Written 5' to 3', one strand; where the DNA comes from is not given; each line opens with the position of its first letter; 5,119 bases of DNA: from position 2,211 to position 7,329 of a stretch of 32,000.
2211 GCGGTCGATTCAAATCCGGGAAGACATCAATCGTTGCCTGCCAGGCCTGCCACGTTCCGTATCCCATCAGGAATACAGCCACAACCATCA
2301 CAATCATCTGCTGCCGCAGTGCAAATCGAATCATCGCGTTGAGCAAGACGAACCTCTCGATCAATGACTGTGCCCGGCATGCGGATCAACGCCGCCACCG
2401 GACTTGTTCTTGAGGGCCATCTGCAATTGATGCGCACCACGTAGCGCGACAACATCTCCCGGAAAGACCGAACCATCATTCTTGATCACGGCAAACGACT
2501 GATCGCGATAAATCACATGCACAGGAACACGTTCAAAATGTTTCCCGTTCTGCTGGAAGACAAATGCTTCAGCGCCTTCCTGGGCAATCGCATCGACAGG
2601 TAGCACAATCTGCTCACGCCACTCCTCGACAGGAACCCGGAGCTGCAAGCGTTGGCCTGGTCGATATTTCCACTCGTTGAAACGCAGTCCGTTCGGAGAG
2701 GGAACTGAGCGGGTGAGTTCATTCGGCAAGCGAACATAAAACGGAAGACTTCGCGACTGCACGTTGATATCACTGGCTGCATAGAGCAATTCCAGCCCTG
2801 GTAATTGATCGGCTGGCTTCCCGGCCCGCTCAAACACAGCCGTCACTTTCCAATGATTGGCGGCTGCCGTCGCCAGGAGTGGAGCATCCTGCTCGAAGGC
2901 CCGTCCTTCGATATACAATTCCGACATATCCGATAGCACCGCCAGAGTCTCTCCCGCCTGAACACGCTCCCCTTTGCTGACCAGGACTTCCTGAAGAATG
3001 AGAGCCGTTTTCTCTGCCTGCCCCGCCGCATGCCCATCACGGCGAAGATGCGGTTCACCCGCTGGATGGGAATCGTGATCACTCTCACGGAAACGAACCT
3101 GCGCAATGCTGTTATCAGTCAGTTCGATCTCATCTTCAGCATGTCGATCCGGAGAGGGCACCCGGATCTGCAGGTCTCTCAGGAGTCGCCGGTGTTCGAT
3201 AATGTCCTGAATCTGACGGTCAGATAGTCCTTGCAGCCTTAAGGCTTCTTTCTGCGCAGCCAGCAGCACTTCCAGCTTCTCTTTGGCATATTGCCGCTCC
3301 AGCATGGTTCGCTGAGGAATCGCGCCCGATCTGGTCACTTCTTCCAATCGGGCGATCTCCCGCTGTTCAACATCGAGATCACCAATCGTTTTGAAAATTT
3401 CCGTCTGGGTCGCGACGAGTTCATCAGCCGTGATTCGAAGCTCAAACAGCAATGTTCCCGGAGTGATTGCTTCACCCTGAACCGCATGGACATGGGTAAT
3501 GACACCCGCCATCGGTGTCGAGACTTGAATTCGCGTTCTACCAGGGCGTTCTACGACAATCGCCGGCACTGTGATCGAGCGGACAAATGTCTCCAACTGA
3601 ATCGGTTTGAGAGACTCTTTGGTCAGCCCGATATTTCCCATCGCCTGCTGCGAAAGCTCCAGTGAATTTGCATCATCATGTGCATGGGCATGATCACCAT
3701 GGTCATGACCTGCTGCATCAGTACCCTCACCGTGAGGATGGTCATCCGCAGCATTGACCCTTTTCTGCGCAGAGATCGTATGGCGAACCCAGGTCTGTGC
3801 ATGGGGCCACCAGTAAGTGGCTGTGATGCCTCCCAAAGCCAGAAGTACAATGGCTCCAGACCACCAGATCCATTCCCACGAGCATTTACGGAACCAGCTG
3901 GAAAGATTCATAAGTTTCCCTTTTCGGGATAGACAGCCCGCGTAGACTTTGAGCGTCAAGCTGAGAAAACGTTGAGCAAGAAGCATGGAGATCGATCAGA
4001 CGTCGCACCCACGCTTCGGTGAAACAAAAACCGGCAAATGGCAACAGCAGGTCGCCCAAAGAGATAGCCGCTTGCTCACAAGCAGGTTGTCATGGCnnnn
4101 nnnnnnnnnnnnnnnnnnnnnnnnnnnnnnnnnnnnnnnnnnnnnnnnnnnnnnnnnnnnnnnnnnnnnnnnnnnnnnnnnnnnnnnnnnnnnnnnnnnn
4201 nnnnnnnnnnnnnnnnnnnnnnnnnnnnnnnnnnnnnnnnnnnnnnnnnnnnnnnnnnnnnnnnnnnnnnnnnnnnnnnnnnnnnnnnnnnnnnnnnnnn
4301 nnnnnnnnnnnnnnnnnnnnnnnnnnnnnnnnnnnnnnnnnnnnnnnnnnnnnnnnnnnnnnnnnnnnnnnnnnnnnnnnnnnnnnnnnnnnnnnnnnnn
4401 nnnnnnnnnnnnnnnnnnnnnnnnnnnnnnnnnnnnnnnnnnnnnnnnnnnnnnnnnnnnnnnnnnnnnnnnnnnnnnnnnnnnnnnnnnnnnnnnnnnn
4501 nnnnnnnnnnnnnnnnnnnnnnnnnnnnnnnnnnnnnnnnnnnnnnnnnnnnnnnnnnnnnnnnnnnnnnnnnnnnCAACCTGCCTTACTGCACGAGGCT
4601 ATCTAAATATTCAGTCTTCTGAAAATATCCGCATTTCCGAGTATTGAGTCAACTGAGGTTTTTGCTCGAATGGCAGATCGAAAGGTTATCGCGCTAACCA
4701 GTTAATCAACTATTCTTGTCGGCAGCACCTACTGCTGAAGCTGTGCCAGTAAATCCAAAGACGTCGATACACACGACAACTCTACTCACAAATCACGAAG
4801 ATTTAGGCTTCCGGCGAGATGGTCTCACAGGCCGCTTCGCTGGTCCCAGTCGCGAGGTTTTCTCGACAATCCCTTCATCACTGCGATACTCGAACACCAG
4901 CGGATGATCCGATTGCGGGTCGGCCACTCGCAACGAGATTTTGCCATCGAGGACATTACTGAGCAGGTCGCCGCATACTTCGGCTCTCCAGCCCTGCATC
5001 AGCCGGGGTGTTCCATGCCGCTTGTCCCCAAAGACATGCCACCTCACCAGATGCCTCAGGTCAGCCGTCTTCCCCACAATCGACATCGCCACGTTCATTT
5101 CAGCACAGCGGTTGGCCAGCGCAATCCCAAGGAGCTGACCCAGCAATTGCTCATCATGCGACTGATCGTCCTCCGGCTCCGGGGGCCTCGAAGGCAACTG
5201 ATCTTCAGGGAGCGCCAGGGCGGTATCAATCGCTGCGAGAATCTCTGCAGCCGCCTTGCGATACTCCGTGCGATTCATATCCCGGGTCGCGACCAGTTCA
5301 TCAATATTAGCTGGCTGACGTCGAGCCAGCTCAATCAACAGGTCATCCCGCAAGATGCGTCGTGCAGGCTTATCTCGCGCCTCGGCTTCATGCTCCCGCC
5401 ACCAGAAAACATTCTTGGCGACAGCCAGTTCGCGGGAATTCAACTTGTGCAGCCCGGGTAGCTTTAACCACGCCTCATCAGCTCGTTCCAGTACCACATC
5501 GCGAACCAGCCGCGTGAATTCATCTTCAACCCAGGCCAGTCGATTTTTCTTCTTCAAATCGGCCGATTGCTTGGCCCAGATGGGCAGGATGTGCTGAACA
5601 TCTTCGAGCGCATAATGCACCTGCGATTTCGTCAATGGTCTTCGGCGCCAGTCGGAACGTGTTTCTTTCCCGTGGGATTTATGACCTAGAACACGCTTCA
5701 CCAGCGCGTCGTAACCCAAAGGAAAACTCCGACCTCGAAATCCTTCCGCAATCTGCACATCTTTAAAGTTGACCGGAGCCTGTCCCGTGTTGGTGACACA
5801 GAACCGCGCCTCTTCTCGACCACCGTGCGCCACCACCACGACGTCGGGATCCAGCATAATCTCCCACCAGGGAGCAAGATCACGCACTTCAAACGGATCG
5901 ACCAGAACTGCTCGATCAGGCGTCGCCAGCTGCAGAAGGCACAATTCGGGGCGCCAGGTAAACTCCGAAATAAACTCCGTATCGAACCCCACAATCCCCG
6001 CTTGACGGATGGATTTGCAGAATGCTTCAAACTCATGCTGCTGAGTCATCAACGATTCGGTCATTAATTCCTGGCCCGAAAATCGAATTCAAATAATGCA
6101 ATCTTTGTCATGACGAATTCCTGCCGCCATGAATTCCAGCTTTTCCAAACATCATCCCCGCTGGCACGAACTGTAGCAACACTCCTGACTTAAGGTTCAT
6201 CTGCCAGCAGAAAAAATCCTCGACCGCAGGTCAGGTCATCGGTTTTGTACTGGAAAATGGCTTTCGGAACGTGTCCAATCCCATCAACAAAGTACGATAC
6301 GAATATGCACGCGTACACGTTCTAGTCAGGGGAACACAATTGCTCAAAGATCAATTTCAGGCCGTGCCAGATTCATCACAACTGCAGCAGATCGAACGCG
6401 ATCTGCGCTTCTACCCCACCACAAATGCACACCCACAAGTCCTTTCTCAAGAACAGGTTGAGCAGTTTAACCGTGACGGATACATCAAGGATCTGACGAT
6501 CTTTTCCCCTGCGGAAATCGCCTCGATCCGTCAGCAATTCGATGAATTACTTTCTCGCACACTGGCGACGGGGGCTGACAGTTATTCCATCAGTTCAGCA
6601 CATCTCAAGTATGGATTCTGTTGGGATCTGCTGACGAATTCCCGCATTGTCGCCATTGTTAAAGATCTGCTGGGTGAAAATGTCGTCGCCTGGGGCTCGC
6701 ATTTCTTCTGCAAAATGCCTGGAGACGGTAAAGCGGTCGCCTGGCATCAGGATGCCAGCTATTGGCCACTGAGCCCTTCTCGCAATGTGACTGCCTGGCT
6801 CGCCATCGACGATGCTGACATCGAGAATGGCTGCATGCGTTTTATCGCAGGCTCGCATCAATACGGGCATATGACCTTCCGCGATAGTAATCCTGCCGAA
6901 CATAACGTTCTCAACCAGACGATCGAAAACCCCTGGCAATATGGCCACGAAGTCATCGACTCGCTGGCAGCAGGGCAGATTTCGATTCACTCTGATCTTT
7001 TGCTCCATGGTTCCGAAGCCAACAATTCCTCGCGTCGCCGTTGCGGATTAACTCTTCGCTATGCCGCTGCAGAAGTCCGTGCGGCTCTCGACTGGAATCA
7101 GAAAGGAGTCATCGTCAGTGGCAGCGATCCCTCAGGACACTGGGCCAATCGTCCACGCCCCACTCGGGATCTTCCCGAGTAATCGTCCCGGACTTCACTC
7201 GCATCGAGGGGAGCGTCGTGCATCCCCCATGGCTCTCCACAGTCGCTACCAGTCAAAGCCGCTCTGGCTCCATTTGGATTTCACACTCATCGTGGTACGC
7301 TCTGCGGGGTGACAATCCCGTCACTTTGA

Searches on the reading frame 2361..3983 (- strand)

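Call 73: search_protein_families(library=pfam, proteins=[window:2361-3983:-], max_evalue=0.0001)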
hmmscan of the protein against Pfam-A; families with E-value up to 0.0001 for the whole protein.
window:2361-3983:- (540 aa): 3 families
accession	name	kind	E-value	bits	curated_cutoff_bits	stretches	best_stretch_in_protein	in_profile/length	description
PF16576.10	HlyD_D23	-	6.3e-13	48.9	30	1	149-276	17-114/214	Barrel-sandwich domain of CusB or HlyD membrane-fusion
PF13437.12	HlyD_3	-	6.2e-09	37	22.2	1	329-423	9-97/106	HlyD family secretion protein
PF00364.28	Biotin_lipoyl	-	4.5e-06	26.8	22.1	0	152-182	43-73/73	Biotin-requiring enzyme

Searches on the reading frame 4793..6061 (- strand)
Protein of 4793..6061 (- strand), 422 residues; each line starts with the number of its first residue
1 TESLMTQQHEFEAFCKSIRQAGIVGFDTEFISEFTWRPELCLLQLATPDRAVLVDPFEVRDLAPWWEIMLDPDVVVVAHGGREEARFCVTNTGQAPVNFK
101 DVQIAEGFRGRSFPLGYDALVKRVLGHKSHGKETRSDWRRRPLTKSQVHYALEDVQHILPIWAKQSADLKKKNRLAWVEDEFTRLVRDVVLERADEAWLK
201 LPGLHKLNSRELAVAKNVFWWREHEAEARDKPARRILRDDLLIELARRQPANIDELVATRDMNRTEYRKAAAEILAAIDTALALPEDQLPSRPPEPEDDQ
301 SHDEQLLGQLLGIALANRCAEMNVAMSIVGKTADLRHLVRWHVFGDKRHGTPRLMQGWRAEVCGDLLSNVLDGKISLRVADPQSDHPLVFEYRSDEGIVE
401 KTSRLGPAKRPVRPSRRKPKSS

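Call 73: search_protein_families(library=pfam, proteins=[window:4793-6061:-], max_evalue=0.0001)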
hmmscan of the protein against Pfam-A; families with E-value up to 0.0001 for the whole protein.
window:4793-6061:- (422 aa): 2 families
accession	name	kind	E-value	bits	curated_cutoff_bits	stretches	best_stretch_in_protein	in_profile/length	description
PF01612.26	DNA_pol_A_exo1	-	3.3e-26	92.6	23.6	1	5-164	4-167/173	3'-5' exonuclease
PF00570.28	HRDC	-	9.6e-13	48.3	23.8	1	212-278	2-68/68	HRDC domain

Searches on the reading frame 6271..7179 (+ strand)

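Call 73: search_protein_families(library=pfam, proteins=[window:6271-7179:+], max_evalue=0.0001)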
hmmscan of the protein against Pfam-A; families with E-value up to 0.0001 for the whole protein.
window:6271-7179:+ (303 aa): 1 family
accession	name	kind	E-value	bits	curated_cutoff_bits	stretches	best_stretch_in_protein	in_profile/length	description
PF05721.19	PhyH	-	3.9e-32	112.7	22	1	66-257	1-211/213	Phytanoyl-CoA dioxygenase (PhyH)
